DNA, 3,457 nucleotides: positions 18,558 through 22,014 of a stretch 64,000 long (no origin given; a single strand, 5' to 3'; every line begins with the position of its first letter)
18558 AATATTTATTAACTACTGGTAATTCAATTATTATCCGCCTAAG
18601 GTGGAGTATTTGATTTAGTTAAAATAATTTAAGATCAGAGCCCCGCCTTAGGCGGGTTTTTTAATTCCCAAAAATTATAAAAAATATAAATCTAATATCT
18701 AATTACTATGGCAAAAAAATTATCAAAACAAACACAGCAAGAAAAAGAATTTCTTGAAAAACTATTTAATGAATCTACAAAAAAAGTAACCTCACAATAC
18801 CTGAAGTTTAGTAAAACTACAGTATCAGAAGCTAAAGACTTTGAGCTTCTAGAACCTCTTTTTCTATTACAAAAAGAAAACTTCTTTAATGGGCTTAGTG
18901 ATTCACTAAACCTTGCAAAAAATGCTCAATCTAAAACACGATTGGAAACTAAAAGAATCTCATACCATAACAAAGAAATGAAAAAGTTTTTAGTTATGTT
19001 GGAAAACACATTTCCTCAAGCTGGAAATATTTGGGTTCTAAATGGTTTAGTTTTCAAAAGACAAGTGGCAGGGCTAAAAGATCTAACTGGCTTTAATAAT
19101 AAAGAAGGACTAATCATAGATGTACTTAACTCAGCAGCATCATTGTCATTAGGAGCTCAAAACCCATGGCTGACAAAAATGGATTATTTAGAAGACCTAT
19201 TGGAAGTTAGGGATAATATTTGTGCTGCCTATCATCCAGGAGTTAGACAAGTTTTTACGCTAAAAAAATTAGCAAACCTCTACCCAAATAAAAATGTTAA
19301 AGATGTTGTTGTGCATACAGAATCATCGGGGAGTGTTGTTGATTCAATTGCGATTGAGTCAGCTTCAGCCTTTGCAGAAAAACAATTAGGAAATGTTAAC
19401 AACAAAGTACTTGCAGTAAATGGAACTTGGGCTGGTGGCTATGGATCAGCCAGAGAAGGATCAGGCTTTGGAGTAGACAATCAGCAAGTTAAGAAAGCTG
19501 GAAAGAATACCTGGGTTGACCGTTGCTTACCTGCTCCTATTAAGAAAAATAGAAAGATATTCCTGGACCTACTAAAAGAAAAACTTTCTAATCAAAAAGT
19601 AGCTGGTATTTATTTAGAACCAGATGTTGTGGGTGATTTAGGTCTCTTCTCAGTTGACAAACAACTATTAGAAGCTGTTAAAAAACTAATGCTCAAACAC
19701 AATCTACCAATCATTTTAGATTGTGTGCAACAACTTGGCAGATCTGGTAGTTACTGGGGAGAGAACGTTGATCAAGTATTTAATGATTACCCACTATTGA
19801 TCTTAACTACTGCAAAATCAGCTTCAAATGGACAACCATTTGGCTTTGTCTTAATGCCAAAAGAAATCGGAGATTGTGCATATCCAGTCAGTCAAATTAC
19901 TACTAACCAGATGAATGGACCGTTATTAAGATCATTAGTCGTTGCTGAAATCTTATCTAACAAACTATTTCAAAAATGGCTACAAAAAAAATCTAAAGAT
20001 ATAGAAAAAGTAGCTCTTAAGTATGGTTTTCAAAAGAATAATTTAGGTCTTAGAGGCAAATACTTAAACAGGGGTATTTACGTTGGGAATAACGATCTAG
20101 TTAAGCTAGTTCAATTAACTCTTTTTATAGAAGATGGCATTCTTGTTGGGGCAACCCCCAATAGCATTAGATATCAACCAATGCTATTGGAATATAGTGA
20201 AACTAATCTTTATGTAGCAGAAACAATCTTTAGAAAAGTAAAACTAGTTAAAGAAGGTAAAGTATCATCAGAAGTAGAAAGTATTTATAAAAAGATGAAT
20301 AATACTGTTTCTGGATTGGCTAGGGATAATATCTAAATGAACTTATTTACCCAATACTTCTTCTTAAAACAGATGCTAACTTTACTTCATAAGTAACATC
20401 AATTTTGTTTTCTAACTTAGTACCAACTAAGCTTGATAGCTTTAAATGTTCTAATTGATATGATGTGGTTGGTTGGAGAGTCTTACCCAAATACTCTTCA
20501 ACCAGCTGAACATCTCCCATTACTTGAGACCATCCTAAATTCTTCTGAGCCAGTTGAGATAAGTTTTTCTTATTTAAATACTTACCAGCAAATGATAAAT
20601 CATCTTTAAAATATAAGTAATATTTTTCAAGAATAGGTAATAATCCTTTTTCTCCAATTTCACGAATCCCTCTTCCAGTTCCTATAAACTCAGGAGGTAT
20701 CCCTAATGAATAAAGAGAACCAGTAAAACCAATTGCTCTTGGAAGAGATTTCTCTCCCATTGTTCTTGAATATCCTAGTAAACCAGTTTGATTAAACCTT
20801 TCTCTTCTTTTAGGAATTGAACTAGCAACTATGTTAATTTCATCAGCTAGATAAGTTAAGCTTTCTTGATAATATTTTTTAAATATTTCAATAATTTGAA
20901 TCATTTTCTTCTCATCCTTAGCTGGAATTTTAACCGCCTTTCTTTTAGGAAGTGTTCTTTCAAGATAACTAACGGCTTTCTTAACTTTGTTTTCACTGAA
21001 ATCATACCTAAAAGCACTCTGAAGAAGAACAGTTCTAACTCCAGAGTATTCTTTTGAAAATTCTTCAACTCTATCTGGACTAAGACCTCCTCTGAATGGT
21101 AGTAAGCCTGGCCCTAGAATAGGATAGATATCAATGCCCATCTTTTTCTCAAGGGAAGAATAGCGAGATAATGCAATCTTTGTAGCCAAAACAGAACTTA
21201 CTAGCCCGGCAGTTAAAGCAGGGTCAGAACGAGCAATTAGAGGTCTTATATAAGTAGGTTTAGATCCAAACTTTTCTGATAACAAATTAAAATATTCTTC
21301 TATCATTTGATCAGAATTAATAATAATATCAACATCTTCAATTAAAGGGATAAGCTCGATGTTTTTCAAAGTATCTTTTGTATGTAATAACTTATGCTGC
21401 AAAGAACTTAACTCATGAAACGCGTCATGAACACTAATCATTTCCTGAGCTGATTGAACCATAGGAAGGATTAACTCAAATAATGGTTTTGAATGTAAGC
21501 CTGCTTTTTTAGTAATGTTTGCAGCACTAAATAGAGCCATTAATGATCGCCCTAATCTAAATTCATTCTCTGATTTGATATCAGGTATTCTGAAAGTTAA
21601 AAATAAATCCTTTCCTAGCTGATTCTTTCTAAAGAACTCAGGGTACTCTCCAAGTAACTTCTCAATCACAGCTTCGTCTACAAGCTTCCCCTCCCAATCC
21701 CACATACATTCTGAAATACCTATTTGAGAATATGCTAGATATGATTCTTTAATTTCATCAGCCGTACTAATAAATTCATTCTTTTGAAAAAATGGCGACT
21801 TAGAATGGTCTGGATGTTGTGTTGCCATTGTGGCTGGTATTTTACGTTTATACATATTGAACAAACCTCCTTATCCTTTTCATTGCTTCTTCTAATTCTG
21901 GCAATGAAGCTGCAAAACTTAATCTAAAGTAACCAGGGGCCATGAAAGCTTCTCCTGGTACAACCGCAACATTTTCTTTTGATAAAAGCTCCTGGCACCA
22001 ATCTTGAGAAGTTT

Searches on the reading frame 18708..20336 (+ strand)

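Call 7: search_protein_families(library=ncbifam, proteins=[window:18708-20336:+])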
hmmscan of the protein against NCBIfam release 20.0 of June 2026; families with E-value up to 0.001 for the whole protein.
window:18708-20336:+ (542 aa): 25 families
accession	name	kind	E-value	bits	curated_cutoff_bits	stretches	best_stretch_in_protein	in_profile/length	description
TIGR00707.1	argD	subfamily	6.7e-15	54.8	410.05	1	290-494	164-363/381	acetylornithine/succinylornithine family transaminase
NF006368.0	PRK08593.1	equivalog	4.9e-11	41.9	570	1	285-498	197-416/448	aspartate aminotransferase family protein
NF002985.0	PRK03715.1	equivalog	5.6e-11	41.8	568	1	291-493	173-373/395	acetylornithine transaminase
NF002325.0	PRK01278.1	subfamily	5.7e-11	41.7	372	1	287-494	166-369/395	acetylornithine transaminase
NF002874.0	PRK03244.1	equivalog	2.7e-10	39.6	457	1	287-494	174-375/399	acetylornithine transaminase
NF003468.0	PRK05093.1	subfamily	1.8e-09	36.8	522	1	208-493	107-381/405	acetylornithine/succinyldiaminopimelate transaminase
NF006733.0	PRK09264.1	subfamily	2.3e-09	36.2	438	1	284-481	184-381/425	diaminobutyrate--2-oxoglutarate transaminase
NF004426.0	PRK05769.1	equivalog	3.7e-09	35.9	552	1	288-494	212-420/441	acetyl ornithine aminotransferase family protein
NF006228.0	PRK08360.1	equivalog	4.3e-09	35.5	608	1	136-460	43-361/443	aspartate aminotransferase family protein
NF002797.0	PRK02936.1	equivalog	6.9e-09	34.9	496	1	292-501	162-366/385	acetylornithine transaminase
NF003273.0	PRK04260.1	equivalog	9.8e-09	34.2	616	1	291-493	159-357/376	acetylornithine transaminase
TIGR02407.1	ectoine_ectB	equivalog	1e-08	34.2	552.2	1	287-480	183-376/412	diaminobutyrate--2-oxoglutarate transaminase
TIGR03246.1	arg_catab_astC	subfamily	1.5e-08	34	609.95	1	260-493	141-375/397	acetylornithine/succinylornithine family transaminase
NF009047.0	PRK12381.1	subfamily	6.6e-08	31.8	630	1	207-430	104-314/406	bifunctional succinylornithine transaminase/acetylornithine transaminase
TIGR01885.1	Orn_aminotrans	equivalog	8.2e-08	31.4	378.4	1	287-495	174-385/402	ornithine--oxo-acid transaminase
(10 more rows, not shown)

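Call 54: search_protein_families(library=pfam, proteins=[window:18708-20336:+], max_evalue=0.0001)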
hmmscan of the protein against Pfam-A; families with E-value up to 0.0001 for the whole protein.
window:18708-20336:+ (542 aa): 1 family
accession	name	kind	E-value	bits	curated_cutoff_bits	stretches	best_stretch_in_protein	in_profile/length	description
PF00202.27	Aminotran_3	-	5e-15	55.5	30.5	1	136-436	29-322/403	Aminotransferase class-III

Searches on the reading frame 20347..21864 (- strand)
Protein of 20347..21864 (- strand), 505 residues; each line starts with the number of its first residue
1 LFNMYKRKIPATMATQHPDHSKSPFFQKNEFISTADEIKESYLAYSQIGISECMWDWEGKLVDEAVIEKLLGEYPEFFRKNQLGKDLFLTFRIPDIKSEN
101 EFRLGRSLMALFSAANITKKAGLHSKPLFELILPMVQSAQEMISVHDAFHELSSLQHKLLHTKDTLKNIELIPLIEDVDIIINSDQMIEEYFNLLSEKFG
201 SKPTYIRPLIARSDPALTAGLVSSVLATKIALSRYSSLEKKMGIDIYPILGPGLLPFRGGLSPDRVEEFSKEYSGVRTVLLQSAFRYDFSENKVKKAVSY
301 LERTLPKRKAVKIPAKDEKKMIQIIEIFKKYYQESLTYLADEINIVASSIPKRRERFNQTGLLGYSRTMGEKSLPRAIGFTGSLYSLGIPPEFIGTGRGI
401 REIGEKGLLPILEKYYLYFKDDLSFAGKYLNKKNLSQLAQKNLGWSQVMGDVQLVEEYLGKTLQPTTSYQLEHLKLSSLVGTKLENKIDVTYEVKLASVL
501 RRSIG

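Call 12: search_protein_families(library=ncbifam, proteins=[window:20347-21864:-], max_evalue=1e-10)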
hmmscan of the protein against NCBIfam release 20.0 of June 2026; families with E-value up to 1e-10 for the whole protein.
window:20347-21864:- (505 aa): 1 family
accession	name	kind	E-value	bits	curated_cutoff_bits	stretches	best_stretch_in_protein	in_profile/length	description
TIGR02751.1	PEPCase_arch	equivalog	1.3e-143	479.5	146.05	1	9-505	1-506/506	phosphoenolpyruvate carboxylase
